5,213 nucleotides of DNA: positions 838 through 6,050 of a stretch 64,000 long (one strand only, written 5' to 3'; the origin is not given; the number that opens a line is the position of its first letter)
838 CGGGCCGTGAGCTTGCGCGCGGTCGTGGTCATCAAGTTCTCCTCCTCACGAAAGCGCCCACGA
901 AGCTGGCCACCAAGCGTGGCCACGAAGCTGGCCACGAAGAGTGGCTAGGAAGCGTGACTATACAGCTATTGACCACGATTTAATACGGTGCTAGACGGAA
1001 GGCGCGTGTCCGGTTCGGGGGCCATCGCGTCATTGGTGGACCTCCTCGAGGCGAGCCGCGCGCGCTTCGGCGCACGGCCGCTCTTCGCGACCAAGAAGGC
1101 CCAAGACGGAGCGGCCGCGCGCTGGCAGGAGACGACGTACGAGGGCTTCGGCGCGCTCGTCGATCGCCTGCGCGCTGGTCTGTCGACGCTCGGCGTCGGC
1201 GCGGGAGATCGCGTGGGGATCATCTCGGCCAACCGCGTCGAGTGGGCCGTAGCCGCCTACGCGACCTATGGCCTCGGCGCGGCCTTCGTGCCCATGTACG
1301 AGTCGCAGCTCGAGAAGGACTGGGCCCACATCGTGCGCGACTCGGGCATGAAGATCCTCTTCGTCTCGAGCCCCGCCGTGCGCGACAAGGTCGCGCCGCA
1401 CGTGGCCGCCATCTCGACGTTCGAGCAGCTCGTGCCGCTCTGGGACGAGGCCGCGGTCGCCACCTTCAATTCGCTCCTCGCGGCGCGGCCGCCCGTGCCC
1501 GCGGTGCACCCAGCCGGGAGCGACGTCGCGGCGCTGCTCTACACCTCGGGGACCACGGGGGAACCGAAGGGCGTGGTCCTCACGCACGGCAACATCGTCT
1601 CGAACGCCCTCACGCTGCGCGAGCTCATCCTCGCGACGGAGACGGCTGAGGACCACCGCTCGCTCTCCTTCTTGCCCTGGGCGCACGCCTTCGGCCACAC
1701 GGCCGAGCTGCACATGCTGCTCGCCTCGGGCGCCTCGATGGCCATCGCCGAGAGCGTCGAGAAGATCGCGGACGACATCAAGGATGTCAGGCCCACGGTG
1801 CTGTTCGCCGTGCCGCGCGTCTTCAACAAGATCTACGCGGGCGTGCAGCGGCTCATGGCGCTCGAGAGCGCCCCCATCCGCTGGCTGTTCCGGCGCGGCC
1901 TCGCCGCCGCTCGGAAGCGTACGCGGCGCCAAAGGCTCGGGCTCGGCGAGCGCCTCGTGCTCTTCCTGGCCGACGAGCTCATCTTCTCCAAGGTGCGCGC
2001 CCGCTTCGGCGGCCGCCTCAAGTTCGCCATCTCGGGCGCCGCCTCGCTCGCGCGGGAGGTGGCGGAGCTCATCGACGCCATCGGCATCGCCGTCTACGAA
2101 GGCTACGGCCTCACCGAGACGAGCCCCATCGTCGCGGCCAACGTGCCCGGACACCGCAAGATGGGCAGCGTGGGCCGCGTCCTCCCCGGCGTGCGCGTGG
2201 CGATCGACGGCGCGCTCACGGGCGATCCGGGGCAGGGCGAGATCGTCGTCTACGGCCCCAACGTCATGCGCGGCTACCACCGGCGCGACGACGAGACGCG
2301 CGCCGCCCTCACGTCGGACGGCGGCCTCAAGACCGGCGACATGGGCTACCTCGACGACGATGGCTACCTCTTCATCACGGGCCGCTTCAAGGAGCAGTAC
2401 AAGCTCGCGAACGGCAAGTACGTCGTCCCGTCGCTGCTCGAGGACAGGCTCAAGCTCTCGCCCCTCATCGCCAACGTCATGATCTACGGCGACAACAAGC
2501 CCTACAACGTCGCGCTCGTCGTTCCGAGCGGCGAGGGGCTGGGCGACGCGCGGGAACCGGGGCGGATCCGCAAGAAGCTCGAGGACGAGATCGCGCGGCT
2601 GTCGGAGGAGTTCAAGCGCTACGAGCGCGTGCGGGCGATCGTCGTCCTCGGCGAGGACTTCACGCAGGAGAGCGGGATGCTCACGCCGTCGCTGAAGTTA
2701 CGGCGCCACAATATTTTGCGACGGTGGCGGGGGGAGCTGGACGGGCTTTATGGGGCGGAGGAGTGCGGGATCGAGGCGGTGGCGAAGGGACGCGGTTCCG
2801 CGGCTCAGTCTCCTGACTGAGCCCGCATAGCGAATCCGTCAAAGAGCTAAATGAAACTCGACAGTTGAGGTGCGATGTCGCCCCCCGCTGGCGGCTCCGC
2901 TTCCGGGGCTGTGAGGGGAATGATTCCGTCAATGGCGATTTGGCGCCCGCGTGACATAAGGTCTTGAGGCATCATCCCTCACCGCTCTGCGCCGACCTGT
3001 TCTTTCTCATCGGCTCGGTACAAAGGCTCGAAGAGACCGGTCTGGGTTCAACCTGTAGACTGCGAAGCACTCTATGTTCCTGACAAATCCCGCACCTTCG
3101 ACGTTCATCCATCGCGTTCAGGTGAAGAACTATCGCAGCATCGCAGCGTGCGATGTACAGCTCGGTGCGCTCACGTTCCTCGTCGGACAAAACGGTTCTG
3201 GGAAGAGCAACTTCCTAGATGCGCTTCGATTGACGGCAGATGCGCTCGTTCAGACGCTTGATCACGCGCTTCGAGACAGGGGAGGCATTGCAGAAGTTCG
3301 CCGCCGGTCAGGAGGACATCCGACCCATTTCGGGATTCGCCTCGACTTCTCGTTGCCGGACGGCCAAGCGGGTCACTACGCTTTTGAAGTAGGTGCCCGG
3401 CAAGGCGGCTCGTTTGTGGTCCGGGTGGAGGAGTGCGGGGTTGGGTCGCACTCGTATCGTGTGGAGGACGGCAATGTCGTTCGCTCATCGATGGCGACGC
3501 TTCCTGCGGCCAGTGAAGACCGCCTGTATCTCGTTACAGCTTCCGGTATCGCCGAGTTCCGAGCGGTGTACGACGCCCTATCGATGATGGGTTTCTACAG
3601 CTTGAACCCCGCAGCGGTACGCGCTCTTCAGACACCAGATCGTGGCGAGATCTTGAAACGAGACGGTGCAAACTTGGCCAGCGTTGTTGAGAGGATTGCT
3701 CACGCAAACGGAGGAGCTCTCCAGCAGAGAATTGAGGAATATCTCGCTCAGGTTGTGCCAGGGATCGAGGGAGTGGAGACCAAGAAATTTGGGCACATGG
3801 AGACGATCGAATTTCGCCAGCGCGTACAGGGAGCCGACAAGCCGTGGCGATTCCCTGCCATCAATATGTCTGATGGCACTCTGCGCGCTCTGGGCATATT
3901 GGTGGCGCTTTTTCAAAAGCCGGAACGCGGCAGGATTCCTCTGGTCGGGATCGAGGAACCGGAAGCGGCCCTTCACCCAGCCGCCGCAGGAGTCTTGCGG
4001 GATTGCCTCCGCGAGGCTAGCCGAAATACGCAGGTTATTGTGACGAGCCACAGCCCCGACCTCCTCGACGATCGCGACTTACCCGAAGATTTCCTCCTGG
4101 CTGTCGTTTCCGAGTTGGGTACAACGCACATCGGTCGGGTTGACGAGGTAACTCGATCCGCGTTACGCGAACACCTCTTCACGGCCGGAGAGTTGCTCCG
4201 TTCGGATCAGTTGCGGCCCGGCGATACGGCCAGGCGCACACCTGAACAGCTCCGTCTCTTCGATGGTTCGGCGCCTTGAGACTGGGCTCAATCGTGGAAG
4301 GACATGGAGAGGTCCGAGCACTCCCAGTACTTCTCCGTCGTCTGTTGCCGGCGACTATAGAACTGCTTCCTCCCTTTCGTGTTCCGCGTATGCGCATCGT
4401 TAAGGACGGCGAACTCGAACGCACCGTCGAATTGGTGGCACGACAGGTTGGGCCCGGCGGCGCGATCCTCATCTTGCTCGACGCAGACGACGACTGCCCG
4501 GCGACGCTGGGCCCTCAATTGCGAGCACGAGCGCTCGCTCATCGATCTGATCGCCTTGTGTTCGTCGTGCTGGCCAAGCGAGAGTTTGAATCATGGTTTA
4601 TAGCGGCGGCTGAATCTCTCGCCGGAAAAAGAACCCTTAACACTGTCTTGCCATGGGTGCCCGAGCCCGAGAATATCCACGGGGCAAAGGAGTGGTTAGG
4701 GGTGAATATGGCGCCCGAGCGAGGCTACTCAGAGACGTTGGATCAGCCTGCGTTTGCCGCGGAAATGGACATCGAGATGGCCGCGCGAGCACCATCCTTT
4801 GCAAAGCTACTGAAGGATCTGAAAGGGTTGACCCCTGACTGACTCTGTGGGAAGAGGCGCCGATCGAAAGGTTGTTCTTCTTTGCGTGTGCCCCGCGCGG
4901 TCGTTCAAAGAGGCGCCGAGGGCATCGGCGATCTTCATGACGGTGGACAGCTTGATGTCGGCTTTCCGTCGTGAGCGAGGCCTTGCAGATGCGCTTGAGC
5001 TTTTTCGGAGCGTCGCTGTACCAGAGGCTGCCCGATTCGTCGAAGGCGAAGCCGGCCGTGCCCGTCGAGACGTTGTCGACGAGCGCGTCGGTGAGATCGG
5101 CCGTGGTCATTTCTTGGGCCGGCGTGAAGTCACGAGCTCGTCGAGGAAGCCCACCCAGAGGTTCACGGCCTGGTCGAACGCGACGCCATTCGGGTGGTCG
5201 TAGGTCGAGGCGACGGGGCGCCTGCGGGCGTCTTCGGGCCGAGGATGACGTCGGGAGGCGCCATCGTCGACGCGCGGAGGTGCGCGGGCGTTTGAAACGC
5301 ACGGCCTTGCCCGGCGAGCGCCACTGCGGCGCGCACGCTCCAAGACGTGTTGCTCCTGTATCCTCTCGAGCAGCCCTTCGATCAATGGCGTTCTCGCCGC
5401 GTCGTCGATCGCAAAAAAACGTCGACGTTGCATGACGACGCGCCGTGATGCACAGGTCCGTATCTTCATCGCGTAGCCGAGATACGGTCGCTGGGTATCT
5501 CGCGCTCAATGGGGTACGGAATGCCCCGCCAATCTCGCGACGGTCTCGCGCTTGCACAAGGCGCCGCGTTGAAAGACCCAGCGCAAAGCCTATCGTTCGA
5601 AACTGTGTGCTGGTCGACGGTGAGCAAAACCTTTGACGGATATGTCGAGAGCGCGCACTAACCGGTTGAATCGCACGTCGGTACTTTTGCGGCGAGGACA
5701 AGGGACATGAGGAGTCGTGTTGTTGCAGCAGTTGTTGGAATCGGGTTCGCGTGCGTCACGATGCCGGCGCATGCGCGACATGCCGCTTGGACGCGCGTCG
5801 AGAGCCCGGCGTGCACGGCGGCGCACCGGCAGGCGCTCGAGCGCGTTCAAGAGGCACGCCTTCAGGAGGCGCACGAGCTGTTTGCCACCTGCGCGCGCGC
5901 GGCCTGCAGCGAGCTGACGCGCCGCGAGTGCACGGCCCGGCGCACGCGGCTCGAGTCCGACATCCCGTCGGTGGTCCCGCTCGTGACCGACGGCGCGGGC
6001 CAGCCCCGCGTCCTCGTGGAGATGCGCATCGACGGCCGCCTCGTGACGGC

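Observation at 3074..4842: Overlapping ABC/OLD-type ATPase + DUF4276-like TOPRIM-motif protein on a lower-GC islet: candidate split-OLD / PARIS-like defence pair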

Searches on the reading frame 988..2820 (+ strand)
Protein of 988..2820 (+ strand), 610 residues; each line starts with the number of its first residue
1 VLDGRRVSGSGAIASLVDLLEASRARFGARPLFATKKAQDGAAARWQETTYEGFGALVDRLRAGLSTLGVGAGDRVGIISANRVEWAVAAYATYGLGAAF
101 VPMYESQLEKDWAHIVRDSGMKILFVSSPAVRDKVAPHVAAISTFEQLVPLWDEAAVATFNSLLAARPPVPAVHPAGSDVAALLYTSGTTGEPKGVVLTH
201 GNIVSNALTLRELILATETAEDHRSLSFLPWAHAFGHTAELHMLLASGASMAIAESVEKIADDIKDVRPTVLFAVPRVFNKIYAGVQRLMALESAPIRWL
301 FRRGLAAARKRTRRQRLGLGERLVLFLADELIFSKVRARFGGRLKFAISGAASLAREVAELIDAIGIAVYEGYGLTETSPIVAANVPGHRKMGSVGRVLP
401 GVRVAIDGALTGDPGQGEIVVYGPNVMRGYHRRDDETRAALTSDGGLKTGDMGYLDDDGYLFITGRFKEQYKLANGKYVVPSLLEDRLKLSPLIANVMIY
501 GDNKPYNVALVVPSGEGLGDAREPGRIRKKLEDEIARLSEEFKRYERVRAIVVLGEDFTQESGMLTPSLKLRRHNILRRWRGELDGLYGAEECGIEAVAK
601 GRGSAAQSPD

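Call 23: find_encoding_contigs(protein=window:988-2820:+, flank=10000, max_places=6)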
Protein window:988-2820:+ (610 aa): no gene with exactly this product is on record in the collection.

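Call 25: find_related_loci(query=window:988-2817:+, collection=genome_contigs, flank=10000)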
Query window:988-2817:+ (610 aa) in genome_contigs; peptide patterns used: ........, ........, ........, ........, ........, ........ (x = any residue, [..] = any of these).
321 stretches matched a pattern; 210 encode a relative of the query (tblastn E <= 1e-3); the best 80 are kept; 80 distinct loci.
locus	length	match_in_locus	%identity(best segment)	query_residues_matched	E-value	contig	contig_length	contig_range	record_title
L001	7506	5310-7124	93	1-606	0e+0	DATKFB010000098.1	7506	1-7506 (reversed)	MAG TPA_asm: Polyangia bacterium isolate SMAG_U14514 k141_3276295, whole genome shotgun sequence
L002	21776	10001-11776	56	10-588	0e+0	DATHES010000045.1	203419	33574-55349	MAG TPA_asm: Polyangiaceae bacterium isolate SMAG_U12427 k141_334198, whole genome shotgun sequence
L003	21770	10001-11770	57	12-588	0e+0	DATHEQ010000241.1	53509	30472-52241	MAG TPA_asm: Polyangiaceae bacterium isolate SMAG_U12425 k141_958356, whole genome shotgun sequence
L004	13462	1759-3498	54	15-588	0e+0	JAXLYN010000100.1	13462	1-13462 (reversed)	MAG: Polyangiaceae bacterium isolate STL-MYX14 C3.142.fa-100, whole genome shotgun sequence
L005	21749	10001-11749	52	15-588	0e+0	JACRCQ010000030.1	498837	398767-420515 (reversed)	MAG: Deltaproteobacteria bacterium isolate NC_groundwater_1650_Pr3_B-0.1um_66_101 SR-2_scaffold_141_842684, whole genome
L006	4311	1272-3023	50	12-588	0e+0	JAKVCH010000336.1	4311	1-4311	MAG: Polyangiaceae bacterium isolate ALOHA_ZT_49 ZT-Polyangiales-1_336, whole genome shotgun sequence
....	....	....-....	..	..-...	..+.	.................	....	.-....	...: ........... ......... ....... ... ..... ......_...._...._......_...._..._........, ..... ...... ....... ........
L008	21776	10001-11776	48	15-601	1e-177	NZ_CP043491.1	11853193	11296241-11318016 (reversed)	Cystobacter fuscus strain Cbf 10 chromosome, complete genome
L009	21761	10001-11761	49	15-588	4e-177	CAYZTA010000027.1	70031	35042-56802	MAG TPA_asm: uncultured Sandaracinus sp. isolate binchicken_co322_224 genome assembly, contig: NODE_750_length_70031_cov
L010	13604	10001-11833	47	15-600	7e-177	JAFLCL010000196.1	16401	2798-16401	MAG: Deltaproteobacteria bacterium isolate UWPOB_DELTA5 gnl_X_FKCMEJAL_196, whole genome shotgun sequence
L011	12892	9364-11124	48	13-588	8e-177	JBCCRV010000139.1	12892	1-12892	MAG: Myxococcota bacterium isolate P01_D01_bin.40 k141_1311016_length_12892_cov_11.0000, whole genome shotgun sequence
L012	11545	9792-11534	50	13-580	1e-174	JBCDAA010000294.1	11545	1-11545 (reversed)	MAG: Myxococcota bacterium isolate P01_F01_bin.48 k141_2972737_length_11545_cov_12.9936, whole genome shotgun sequence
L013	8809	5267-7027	49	15-588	2e-173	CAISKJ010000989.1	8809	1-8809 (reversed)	MAG: uncultured delta proteobacterium isolate KT_bin-2017 genome assembly, contig: bin-2017:0989/1849, whole genome shot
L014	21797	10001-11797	47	15-588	3e-176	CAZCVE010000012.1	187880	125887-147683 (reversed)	MAG TPA_asm: uncultured Sandaracinaceae bacterium isolate SRP302895_co1_485 genome assembly, contig: NODE_136_length_187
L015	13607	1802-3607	40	15-609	1e-140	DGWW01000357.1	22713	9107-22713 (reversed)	MAG TPA_asm: Myxococcales bacterium UBA4248 UBA4248_contig_54868, whole genome shotgun sequence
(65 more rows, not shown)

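Call 86: search_protein_families(library=padloc, proteins=[window:988-2820:+], max_evalue=0.00001)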
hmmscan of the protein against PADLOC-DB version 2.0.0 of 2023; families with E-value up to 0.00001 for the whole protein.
window:988-2820:+ (610 aa): 0 families

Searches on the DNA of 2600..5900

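Call 80: search_rna_families(source=window, start=2600, end=5900, threshold=evalue, max_evalue=1)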
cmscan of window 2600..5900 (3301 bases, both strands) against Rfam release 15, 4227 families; matches with E-value up to 1: 1.
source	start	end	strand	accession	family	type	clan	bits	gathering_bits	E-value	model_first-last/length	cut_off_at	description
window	3423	3462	+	RF03468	mir-2830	Gene; miRNA;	-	21.4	70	0.62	1-76/76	no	mir-2830 microRNA precursor family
